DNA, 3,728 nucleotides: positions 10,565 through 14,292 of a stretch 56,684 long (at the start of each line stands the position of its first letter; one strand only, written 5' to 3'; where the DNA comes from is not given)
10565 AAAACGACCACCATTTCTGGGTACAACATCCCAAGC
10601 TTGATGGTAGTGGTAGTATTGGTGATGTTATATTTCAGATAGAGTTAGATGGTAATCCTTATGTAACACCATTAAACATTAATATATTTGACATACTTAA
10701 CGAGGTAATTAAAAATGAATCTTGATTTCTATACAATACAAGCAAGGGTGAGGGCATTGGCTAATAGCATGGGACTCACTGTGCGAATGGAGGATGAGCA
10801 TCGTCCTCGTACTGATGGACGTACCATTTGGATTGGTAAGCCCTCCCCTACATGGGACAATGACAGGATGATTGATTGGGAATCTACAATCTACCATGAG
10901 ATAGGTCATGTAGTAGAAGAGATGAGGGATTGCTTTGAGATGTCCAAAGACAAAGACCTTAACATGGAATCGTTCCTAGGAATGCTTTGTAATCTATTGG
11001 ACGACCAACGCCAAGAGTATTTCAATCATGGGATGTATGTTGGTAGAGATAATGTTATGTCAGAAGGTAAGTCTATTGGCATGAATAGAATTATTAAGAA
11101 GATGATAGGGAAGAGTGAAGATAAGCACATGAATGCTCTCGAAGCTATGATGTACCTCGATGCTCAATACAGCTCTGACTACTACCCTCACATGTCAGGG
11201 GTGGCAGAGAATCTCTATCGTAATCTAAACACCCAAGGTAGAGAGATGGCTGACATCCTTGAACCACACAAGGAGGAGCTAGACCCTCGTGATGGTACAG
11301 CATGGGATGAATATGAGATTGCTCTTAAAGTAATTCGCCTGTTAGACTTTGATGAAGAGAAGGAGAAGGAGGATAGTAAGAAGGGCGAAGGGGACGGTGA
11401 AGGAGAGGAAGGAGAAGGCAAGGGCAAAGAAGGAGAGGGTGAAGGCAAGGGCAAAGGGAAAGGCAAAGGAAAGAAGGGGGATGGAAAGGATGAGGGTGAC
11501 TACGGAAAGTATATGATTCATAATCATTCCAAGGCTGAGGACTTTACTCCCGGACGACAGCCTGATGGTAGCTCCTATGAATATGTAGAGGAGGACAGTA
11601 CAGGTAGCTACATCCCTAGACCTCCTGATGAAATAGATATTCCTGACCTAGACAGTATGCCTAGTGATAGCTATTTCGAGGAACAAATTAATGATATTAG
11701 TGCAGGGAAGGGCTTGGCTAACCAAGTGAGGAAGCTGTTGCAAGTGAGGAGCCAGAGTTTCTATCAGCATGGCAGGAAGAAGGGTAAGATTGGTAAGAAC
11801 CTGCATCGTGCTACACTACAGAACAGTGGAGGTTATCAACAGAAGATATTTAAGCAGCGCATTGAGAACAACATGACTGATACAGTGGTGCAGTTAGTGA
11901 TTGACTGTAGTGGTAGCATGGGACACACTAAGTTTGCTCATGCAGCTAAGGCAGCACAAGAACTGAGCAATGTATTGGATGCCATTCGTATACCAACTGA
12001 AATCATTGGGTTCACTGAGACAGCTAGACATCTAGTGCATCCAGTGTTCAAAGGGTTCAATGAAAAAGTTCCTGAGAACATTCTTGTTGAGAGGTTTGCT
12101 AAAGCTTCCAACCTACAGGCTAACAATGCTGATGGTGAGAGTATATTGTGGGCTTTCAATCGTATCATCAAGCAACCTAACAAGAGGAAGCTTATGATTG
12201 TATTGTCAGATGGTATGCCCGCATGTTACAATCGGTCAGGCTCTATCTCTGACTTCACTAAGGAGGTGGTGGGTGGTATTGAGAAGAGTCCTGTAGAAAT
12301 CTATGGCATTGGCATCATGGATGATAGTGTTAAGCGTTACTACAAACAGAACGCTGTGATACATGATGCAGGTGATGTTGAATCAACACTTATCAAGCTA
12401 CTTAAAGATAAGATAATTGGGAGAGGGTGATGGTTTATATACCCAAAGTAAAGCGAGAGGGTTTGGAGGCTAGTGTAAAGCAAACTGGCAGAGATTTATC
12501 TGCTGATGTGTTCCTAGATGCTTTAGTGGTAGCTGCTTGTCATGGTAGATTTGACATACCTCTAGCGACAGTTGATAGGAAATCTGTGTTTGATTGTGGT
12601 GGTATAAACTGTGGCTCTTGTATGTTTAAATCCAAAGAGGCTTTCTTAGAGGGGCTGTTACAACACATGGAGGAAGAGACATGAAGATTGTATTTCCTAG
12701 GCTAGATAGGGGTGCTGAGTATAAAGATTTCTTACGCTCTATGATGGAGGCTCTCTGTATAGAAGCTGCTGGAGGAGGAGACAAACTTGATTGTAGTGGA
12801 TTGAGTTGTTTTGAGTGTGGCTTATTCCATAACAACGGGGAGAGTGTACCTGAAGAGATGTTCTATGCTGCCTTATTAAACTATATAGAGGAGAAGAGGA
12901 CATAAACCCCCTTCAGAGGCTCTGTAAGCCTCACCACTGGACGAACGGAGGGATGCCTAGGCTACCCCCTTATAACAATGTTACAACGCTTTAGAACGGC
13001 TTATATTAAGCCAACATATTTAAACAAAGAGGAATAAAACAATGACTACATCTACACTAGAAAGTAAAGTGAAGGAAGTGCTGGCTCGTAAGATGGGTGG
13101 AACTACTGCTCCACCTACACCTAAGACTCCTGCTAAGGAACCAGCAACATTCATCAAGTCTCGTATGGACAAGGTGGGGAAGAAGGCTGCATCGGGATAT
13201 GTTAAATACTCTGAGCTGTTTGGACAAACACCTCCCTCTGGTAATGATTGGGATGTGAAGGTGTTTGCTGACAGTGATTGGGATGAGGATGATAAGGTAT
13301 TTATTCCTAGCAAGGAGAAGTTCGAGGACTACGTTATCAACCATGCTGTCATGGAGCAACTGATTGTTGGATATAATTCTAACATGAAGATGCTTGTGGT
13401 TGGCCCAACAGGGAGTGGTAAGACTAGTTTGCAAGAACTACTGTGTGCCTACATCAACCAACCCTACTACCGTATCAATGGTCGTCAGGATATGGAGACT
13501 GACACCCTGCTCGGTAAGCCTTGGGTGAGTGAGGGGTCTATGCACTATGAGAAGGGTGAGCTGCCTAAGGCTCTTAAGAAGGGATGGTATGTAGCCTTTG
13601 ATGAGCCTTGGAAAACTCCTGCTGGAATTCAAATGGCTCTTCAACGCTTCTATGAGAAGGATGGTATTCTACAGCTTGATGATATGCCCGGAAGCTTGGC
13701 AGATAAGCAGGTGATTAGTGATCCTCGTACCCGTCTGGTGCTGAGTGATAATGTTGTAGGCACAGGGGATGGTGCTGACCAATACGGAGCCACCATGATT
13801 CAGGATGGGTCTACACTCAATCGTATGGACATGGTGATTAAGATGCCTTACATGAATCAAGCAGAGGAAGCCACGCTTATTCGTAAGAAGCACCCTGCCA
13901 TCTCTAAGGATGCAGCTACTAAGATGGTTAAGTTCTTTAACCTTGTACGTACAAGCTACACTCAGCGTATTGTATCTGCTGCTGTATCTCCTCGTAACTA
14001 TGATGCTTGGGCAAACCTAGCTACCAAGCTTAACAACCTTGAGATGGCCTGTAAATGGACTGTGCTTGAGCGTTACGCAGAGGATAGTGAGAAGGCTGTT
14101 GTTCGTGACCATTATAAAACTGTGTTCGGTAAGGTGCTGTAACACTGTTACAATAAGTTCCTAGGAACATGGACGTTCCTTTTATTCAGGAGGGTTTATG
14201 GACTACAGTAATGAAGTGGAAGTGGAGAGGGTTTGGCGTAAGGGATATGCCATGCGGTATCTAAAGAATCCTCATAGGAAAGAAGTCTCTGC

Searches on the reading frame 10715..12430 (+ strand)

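Call 9: search_protein_families(library=pfam, proteins=[window:10715-12430:+], max_evalue=0.01)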
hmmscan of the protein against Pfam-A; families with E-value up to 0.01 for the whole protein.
window:10715-12430:+ (571 aa): 3 families
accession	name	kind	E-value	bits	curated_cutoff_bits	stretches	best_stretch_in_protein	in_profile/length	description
PF11775.14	CobT_C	-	2.7e-27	96.3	21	2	467-563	112-214/220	Cobalamin biosynthesis protein CobT VWA domain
PF00092.34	VWA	-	3.6e-06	27.8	23.8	1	394-541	4-146/174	von Willebrand factor type A domain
PF13519.12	VWA_2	-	0.0016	19.5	27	1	394-500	3-106/107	von Willebrand factor type A domain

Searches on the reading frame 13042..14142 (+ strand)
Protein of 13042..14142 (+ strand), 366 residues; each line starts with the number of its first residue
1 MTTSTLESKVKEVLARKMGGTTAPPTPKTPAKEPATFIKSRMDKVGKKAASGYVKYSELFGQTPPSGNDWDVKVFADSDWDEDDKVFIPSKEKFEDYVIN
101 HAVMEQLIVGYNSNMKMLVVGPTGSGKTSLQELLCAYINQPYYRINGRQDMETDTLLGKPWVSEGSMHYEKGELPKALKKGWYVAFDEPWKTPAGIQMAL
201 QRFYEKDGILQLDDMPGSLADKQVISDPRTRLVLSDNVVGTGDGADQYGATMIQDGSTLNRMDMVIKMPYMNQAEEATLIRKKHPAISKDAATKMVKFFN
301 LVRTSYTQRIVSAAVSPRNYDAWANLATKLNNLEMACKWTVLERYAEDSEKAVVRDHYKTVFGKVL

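Call 9: search_protein_families(library=pfam, proteins=[window:13042-14142:+], max_evalue=0.01)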
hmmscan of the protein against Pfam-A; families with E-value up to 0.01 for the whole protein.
window:13042-14142:+ (366 aa): 3 families
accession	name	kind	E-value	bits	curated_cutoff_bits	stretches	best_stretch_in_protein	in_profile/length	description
PF07728.20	AAA_5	-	3.1e-13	50.4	22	1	117-213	2-99/139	AAA domain (dynein-related subfamily)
PF00004.35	AAA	-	0.00047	21.1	21.2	1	117-152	1-36/131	ATPase family associated with various cellular activities (AAA)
PF00437.27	T2SSE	-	0.009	15.1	24.9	0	113-145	141-173/370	Type II/IV secretion system protein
